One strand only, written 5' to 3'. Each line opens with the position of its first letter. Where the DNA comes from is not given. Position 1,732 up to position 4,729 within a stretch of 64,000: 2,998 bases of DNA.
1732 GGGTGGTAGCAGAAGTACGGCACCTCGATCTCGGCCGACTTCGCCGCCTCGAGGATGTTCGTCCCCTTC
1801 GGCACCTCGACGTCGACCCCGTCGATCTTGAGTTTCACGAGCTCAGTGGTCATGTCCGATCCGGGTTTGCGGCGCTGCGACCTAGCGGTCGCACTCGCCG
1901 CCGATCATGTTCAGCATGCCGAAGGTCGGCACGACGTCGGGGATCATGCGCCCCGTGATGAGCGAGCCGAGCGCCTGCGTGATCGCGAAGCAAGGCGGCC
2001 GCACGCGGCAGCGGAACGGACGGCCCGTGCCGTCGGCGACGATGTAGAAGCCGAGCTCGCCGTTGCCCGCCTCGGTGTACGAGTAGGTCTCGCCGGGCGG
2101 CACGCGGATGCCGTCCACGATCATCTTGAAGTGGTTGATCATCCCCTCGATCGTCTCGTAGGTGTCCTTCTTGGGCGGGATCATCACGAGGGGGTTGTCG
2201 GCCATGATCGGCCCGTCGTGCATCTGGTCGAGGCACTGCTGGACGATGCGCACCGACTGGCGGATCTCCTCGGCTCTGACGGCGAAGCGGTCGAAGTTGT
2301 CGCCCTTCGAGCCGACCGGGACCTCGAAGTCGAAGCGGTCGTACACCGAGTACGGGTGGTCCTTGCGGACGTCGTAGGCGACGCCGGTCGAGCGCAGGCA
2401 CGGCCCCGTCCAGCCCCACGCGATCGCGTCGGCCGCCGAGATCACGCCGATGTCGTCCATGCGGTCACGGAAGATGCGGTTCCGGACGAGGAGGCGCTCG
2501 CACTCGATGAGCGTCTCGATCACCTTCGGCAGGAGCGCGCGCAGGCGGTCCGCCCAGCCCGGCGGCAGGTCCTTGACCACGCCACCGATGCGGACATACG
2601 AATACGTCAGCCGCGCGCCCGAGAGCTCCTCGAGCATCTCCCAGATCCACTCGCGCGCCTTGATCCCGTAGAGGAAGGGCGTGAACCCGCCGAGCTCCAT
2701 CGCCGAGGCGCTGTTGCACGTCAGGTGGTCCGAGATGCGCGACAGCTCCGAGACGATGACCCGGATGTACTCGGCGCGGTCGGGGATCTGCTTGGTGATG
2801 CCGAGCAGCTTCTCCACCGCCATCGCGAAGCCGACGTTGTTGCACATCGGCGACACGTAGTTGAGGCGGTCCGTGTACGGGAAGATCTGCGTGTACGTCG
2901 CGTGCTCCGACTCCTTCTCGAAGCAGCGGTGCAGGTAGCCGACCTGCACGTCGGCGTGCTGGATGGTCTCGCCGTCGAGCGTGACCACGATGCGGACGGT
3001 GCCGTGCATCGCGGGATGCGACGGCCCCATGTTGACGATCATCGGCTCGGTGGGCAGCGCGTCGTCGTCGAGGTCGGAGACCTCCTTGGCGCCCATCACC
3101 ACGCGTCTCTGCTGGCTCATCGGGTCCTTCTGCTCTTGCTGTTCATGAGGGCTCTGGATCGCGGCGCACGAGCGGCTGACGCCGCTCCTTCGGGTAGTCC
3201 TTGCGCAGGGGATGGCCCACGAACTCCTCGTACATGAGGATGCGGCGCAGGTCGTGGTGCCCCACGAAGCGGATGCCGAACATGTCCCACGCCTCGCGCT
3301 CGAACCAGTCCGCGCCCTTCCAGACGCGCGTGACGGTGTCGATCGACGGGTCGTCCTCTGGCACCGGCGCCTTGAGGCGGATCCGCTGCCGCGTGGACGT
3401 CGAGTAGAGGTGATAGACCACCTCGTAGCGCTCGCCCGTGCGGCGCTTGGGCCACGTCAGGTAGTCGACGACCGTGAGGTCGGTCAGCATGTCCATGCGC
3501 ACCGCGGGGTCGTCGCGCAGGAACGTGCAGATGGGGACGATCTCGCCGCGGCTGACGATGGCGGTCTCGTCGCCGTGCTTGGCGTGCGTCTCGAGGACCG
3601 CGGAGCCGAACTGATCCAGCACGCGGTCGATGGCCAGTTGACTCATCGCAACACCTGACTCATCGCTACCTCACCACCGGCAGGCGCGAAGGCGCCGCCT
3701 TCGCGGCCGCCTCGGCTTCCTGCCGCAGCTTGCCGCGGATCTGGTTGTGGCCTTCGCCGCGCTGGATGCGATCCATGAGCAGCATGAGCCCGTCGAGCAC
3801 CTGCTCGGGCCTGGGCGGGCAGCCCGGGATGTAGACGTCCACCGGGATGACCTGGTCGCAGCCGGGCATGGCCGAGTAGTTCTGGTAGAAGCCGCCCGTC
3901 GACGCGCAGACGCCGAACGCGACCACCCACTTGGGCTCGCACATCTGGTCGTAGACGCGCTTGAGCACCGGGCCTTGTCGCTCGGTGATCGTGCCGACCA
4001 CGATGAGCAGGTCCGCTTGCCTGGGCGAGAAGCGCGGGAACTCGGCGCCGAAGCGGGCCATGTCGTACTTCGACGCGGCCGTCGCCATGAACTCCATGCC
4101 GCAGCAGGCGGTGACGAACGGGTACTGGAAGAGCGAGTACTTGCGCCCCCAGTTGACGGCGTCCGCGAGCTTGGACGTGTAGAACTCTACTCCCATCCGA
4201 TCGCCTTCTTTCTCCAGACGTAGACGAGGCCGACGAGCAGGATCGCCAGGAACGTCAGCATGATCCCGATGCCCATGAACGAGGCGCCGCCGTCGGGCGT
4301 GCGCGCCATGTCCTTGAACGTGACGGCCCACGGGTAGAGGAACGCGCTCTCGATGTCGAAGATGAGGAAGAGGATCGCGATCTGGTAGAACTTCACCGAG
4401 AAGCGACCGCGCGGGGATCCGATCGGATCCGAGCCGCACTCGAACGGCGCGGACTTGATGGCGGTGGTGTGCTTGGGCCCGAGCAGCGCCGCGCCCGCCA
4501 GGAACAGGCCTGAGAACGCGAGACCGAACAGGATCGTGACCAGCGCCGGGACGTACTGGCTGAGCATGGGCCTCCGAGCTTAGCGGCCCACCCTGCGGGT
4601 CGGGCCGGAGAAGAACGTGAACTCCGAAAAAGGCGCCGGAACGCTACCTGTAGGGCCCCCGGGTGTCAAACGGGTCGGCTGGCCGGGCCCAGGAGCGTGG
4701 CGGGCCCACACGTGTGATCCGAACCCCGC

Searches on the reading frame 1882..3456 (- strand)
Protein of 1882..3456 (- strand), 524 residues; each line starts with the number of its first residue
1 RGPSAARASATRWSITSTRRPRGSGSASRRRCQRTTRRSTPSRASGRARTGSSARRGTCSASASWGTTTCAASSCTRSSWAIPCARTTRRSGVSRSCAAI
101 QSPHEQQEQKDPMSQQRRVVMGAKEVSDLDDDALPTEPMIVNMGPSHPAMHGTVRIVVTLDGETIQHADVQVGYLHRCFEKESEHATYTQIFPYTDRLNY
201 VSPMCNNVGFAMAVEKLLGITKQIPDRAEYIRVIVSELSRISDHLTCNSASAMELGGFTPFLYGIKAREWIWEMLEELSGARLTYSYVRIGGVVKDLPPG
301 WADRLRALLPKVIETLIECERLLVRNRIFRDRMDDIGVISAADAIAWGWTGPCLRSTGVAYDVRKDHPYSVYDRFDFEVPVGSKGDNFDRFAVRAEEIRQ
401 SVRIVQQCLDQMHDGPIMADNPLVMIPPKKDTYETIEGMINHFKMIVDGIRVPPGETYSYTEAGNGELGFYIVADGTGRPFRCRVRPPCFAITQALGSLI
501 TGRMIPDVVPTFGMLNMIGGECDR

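Call 66: search_protein_families(library=pfam, proteins=[window:1882-3456:-], max_evalue=0.0001)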
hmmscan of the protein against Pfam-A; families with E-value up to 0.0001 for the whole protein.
window:1882-3456:- (524 aa): 1 family
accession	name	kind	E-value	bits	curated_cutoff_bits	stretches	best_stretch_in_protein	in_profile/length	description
PF00346.24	Complex1_49kDa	-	5.6e-107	357.3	24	1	255-524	2-271/271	Respiratory-chain NADH dehydrogenase, 49 Kd subunit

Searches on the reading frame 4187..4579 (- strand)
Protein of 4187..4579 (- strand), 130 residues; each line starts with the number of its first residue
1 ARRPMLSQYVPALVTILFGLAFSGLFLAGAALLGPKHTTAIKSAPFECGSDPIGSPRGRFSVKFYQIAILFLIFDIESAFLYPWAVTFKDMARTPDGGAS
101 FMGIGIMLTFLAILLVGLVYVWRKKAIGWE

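Call 66: search_protein_families(library=pfam, proteins=[window:4187-4579:-], max_evalue=0.0001)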
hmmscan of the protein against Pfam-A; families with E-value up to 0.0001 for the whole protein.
window:4187-4579:- (130 aa): 1 family
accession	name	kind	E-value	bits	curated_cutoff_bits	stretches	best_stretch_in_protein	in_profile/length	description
PF00507.24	Oxidored_q4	-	1.7e-32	112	23.3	1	26-129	4-99/99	NADH-ubiquinone/plastoquinone oxidoreductase, chain 3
